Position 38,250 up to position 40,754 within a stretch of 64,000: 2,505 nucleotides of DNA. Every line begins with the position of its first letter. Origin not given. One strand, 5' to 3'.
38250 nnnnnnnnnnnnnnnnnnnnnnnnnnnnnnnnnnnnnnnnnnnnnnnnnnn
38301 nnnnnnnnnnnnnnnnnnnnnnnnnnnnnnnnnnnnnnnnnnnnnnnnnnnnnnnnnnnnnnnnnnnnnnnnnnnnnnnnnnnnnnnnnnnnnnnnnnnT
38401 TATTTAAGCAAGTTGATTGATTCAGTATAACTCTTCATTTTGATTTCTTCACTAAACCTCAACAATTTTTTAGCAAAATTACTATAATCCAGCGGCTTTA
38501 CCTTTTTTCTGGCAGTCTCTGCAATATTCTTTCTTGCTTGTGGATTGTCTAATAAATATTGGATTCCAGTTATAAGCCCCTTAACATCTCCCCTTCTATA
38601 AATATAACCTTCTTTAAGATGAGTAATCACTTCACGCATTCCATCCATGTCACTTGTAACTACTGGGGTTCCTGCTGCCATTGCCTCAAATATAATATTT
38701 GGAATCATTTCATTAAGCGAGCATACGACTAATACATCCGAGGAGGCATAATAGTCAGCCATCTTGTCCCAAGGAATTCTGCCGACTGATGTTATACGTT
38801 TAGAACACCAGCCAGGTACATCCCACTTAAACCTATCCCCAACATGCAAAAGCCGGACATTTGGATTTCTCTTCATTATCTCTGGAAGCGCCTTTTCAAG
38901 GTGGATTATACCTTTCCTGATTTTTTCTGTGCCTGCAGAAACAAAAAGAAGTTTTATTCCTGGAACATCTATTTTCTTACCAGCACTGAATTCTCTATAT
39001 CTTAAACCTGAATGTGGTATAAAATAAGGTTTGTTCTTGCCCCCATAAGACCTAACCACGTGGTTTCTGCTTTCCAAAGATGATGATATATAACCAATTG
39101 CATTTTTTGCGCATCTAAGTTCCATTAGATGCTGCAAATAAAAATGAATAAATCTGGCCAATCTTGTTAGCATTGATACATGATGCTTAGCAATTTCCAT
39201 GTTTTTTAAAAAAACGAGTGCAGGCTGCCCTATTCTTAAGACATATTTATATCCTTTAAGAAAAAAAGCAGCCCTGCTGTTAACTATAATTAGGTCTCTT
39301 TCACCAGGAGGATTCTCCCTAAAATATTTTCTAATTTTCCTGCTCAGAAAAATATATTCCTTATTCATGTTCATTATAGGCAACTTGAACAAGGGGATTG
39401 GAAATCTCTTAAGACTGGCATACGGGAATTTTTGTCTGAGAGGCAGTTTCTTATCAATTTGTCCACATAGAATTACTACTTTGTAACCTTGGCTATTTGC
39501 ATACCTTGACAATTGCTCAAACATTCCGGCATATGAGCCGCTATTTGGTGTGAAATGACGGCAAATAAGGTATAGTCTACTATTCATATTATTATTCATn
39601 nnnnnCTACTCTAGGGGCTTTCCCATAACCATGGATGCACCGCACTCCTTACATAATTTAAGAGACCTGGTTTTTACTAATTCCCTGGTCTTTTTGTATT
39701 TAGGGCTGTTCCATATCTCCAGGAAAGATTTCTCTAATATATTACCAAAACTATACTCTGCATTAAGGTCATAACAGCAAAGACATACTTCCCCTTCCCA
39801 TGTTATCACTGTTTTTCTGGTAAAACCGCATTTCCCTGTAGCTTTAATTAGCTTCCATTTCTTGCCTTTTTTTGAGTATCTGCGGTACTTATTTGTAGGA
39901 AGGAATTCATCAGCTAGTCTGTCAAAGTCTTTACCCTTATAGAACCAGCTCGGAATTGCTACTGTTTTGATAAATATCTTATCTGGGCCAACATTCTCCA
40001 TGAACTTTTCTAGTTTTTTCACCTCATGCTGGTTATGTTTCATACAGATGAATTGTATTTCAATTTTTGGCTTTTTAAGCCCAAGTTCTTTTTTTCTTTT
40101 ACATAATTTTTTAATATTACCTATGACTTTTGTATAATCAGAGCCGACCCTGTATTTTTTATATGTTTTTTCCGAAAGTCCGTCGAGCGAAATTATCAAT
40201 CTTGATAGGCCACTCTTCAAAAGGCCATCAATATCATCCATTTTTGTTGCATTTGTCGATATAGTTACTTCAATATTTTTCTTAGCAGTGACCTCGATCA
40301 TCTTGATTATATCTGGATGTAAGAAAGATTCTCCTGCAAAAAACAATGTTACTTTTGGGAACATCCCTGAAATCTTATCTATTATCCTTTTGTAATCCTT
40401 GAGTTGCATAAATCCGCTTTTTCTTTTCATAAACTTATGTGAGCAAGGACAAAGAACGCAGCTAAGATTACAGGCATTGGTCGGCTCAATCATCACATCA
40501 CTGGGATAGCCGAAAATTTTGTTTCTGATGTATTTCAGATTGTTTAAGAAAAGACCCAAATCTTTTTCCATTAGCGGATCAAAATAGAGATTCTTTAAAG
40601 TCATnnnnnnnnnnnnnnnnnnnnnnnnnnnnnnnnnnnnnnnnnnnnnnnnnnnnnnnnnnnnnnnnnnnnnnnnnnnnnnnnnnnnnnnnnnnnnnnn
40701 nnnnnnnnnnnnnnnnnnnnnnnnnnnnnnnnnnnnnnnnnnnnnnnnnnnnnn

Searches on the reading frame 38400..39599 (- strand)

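Call 55: search_protein_families(library=pfam, proteins=[window:38400-39599:-], max_evalue=0.001)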
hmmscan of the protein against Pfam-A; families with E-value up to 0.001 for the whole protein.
window:38400-39599:- (399 aa): 4 families
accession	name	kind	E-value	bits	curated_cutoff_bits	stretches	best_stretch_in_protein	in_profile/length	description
PF00534.26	Glycos_transf_1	-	2.5e-25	89.4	26.4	1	215-365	14-171/172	Glycosyl transferases group 1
PF13692.12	Glyco_trans_1_4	-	9.1e-25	88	27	1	216-352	3-142/142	Glycosyl transferases group 1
PF13524.12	Glyco_trans_1_2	-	4.3e-15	56.4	25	1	238-368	6-130/144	Glycosyl transferase-like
PF13439.12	Glyco_transf_4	-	2.2e-05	25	28.5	1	28-195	9-163/170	Glycosyltransferase Family 4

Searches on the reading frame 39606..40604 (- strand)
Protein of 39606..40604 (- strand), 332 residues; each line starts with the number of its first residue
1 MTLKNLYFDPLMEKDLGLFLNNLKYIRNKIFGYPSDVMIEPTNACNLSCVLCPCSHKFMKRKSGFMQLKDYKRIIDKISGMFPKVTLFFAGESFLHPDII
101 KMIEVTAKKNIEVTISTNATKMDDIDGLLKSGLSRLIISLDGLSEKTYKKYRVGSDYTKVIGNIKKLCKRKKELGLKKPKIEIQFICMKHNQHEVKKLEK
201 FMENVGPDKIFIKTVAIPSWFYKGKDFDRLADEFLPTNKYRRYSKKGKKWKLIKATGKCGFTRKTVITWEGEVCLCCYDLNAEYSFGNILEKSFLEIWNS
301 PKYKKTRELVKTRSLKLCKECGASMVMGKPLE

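Call 55: search_protein_families(library=pfam, proteins=[window:39606-40604:-], max_evalue=0.001)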
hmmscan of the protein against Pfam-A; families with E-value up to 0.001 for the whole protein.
window:39606-40604:- (332 aa): 2 families
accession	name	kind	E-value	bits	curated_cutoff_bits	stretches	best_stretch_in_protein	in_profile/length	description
PF04055.27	Radical_SAM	-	2.3e-20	73.8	29.5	1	39-171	1-140/166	Radical SAM superfamily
PF13186.11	SPASM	-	1.3e-16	61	21.5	1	262-321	5-66/67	Iron-sulfur cluster-binding domain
